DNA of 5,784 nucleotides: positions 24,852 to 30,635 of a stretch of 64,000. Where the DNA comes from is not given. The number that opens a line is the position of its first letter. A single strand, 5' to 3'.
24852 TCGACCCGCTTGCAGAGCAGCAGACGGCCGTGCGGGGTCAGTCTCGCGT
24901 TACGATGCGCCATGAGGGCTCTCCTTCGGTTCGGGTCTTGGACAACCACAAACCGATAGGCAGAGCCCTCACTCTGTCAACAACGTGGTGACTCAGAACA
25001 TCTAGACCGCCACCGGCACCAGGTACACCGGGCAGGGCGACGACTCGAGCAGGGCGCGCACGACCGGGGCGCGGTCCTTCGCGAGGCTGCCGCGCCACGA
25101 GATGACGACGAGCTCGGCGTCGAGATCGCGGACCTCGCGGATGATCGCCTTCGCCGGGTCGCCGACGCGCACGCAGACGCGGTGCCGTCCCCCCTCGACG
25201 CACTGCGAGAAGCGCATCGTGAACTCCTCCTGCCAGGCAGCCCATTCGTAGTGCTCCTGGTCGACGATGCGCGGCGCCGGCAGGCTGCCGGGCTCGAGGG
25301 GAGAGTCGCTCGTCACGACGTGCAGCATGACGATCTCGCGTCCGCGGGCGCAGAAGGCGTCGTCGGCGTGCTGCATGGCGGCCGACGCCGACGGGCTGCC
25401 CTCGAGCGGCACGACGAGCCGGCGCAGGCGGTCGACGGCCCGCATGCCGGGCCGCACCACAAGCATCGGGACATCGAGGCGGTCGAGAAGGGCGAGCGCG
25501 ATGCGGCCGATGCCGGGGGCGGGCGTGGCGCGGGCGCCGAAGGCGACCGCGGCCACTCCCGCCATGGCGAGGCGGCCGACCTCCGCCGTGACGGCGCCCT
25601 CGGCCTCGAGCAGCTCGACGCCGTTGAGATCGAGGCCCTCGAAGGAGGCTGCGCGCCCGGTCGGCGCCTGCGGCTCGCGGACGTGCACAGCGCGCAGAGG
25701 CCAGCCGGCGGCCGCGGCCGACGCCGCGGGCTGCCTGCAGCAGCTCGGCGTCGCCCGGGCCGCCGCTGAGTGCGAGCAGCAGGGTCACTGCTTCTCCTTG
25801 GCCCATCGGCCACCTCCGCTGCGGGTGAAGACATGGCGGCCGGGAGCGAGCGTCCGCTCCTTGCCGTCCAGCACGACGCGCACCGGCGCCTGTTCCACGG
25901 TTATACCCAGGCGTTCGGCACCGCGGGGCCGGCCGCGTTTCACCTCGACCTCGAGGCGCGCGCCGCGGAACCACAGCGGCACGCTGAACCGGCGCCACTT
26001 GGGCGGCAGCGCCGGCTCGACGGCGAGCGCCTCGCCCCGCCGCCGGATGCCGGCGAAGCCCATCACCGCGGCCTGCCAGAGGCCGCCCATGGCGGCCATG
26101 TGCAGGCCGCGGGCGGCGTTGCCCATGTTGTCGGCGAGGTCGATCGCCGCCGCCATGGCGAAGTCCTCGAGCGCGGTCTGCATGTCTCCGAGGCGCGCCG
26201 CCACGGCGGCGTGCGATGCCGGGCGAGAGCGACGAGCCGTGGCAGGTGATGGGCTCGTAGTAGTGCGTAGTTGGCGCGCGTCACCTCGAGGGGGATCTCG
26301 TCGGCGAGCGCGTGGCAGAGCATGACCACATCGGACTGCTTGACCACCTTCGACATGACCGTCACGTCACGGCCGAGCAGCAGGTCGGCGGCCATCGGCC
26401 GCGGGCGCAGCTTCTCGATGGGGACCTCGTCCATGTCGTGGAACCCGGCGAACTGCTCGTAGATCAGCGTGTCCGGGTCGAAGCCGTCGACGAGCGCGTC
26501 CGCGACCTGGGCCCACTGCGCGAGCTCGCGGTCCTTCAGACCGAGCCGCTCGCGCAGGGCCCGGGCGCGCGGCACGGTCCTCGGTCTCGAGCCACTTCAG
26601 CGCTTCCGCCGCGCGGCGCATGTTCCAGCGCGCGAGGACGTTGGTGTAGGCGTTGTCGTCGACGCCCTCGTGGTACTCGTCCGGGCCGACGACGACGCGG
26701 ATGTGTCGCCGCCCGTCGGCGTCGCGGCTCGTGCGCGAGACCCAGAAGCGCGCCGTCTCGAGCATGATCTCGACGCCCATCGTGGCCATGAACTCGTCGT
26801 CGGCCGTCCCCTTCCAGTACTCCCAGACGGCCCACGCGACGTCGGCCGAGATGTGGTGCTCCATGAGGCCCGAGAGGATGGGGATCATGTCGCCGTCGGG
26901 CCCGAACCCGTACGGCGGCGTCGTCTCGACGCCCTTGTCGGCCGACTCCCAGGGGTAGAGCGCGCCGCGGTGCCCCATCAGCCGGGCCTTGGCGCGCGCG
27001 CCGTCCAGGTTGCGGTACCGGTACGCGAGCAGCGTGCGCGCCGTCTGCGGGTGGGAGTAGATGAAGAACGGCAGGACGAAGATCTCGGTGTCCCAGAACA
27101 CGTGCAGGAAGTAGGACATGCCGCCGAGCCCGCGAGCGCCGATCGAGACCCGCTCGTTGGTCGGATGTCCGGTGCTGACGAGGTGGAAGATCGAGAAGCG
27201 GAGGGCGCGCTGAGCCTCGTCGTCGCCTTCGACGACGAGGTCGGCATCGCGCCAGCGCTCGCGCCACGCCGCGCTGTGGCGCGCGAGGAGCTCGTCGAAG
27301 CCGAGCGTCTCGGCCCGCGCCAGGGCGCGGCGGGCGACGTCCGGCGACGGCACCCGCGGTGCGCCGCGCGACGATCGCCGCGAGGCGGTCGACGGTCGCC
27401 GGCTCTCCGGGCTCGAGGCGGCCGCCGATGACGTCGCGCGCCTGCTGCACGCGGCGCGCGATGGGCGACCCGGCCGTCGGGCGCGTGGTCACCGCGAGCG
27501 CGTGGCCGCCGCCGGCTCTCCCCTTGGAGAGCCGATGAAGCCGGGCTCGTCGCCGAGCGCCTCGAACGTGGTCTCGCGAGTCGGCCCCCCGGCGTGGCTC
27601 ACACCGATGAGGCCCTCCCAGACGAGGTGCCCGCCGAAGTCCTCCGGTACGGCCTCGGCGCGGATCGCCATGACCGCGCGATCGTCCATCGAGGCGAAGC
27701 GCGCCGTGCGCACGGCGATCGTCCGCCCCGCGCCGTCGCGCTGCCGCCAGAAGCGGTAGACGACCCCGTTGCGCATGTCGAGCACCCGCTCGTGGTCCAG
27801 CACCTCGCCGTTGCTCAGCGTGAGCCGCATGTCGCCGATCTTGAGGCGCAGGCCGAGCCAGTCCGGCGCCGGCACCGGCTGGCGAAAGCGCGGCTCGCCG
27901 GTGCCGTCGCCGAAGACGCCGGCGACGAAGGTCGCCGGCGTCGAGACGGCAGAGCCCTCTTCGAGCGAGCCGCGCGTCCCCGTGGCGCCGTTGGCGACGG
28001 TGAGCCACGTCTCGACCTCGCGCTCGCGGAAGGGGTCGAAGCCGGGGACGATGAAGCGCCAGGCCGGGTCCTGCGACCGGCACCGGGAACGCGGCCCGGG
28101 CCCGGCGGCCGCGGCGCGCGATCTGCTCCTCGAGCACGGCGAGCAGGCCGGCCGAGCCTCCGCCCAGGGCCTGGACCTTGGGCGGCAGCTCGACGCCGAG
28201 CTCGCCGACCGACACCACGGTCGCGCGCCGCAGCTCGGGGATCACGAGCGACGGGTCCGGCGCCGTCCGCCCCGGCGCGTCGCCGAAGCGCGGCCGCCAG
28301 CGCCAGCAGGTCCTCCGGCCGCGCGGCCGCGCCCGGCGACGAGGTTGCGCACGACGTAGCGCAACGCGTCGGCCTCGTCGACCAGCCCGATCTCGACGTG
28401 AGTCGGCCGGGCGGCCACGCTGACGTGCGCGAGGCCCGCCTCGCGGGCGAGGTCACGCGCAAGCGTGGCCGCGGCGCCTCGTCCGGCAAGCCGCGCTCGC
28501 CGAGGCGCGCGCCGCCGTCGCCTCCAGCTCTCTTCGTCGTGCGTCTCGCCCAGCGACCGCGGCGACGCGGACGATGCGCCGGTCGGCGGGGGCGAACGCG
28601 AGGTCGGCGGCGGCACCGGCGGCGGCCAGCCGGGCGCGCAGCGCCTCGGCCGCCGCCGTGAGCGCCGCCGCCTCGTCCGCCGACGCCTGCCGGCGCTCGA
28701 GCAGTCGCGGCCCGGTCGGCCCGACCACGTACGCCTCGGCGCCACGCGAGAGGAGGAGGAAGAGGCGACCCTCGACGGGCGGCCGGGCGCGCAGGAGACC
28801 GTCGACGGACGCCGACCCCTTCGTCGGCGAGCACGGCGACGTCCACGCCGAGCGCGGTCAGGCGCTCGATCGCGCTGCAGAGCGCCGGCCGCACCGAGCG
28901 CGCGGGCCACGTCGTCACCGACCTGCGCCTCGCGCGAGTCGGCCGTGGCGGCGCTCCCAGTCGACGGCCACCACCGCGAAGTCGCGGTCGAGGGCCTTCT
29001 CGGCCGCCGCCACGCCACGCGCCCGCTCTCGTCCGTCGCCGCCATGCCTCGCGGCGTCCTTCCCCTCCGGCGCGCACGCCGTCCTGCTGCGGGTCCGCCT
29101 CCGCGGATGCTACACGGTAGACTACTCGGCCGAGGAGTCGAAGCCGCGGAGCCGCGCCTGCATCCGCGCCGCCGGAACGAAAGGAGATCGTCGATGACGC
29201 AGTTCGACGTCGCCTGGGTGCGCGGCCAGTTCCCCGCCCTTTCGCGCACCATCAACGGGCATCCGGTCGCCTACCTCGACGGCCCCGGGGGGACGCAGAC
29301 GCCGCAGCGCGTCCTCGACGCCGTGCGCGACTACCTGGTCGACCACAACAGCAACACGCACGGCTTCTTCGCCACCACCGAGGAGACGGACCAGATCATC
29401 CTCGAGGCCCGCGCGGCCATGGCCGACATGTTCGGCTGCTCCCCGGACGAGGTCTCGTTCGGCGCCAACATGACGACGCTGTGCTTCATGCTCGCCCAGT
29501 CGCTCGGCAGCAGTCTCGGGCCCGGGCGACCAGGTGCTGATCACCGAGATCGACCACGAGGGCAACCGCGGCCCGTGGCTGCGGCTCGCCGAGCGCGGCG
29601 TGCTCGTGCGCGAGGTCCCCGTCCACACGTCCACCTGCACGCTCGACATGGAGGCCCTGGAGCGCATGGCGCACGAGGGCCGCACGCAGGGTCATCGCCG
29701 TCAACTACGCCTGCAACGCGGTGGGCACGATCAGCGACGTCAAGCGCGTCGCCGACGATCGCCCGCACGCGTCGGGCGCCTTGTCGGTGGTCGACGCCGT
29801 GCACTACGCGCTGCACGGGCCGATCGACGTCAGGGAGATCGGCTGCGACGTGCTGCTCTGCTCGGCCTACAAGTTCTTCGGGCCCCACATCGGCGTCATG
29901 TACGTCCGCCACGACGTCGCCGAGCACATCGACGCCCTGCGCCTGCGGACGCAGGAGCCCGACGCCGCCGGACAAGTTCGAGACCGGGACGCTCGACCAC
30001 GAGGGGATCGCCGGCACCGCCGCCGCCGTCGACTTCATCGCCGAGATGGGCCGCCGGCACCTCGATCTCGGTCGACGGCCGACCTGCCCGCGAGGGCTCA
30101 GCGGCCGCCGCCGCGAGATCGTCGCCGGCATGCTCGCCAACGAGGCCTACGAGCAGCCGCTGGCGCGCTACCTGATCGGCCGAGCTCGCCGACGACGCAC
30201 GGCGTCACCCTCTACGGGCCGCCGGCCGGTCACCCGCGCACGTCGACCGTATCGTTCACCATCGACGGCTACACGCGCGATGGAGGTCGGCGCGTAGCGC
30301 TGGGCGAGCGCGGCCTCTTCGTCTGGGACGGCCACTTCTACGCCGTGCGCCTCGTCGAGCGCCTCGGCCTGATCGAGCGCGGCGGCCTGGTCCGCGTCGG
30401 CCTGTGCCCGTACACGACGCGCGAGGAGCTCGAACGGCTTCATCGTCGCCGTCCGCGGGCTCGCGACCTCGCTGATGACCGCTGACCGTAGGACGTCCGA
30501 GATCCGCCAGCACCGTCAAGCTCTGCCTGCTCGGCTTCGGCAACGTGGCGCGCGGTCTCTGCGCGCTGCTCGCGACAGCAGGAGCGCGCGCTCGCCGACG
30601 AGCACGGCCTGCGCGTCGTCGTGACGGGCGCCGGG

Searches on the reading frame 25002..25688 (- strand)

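Call 31: search_protein_families(library=pfam, proteins=[window:25002-25688:-], max_evalue=0.0001)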
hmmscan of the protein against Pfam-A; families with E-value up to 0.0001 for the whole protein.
window:25002-25688:- (228 aa): 1 family
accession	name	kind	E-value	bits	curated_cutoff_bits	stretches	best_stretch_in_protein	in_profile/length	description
PF00582.32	Usp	-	1.4e-17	65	24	1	89-225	3-141/141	Universal stress protein family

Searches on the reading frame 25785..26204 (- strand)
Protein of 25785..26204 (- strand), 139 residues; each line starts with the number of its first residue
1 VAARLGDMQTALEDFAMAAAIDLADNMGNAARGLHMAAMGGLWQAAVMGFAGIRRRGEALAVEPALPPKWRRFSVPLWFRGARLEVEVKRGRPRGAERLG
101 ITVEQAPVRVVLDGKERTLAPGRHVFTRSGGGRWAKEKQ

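Call 31: search_protein_families(library=pfam, proteins=[window:25785-26204:-], max_evalue=0.0001)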
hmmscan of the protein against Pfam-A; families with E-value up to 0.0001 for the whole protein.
window:25785-26204:- (139 aa): 2 families
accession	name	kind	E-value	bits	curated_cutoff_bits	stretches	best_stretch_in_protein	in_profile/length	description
PF03633.20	Glyco_hydro_65C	-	7.3e-10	38.9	22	1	54-118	2-61/62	Glycosyl hydrolase family 65, C-terminal domain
PF03632.21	Glyco_hydro_65m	-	5.5e-06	26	27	1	1-44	328-371/371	Glycosyl hydrolase family 65 central catalytic domain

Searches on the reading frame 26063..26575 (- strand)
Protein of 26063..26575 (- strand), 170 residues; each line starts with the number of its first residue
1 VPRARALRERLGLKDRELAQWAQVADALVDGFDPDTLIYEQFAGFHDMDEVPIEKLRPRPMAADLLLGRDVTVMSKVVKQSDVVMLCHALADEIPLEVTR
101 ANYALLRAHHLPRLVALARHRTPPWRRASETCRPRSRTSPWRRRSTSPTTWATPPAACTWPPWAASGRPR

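Call 31: search_protein_families(library=pfam, proteins=[window:26063-26575:-], max_evalue=0.0001)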
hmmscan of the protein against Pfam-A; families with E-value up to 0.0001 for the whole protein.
window:26063-26575:- (170 aa): 1 family
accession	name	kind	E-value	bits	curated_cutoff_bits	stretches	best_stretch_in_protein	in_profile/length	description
PF03632.21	Glyco_hydro_65m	-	1.3e-09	37.9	27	1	8-104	209-308/371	Glycosyl hydrolase family 65 central catalytic domain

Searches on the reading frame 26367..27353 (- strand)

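Call 31: search_protein_families(library=pfam, proteins=[window:26367-27353:-], max_evalue=0.0001)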
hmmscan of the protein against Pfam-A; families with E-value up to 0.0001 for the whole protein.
window:26367-27353:- (328 aa): 1 family
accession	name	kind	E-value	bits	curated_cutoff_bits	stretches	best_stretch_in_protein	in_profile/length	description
PF03632.21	Glyco_hydro_65m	-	3.8e-75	253.6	27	1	52-259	1-209/371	Glycosyl hydrolase family 65 central catalytic domain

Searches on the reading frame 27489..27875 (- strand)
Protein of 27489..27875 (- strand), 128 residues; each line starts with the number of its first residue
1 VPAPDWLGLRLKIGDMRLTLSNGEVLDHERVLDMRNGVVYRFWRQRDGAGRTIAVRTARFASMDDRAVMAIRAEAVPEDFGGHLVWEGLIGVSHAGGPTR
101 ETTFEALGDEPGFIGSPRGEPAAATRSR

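Call 31: search_protein_families(library=pfam, proteins=[window:27489-27875:-], max_evalue=0.0001)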
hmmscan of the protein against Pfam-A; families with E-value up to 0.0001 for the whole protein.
window:27489-27875:- (128 aa): 1 family
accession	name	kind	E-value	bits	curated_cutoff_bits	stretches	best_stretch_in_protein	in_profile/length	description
PF03636.21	Glyco_hydro_65N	-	7.7e-24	85.1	26.6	1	3-85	68-150/233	Glycosyl hydrolase family 65, N-terminal domain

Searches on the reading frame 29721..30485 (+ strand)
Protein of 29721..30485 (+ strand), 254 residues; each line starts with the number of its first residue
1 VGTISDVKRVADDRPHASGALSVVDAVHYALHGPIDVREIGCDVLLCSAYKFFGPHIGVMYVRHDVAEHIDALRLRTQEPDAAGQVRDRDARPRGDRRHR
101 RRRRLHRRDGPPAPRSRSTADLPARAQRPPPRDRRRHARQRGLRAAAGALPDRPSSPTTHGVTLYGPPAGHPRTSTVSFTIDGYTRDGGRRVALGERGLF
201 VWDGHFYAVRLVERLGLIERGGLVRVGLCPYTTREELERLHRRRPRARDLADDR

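Call 31: search_protein_families(library=pfam, proteins=[window:29721-30485:+], max_evalue=0.0001)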
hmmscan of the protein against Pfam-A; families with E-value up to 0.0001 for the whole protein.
window:29721-30485:+ (254 aa): 1 family
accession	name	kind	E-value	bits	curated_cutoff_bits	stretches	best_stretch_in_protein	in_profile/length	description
PF00266.25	Aminotran_5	-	2.4e-20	73.3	21.5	1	2-72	153-223/371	Aminotransferase class-V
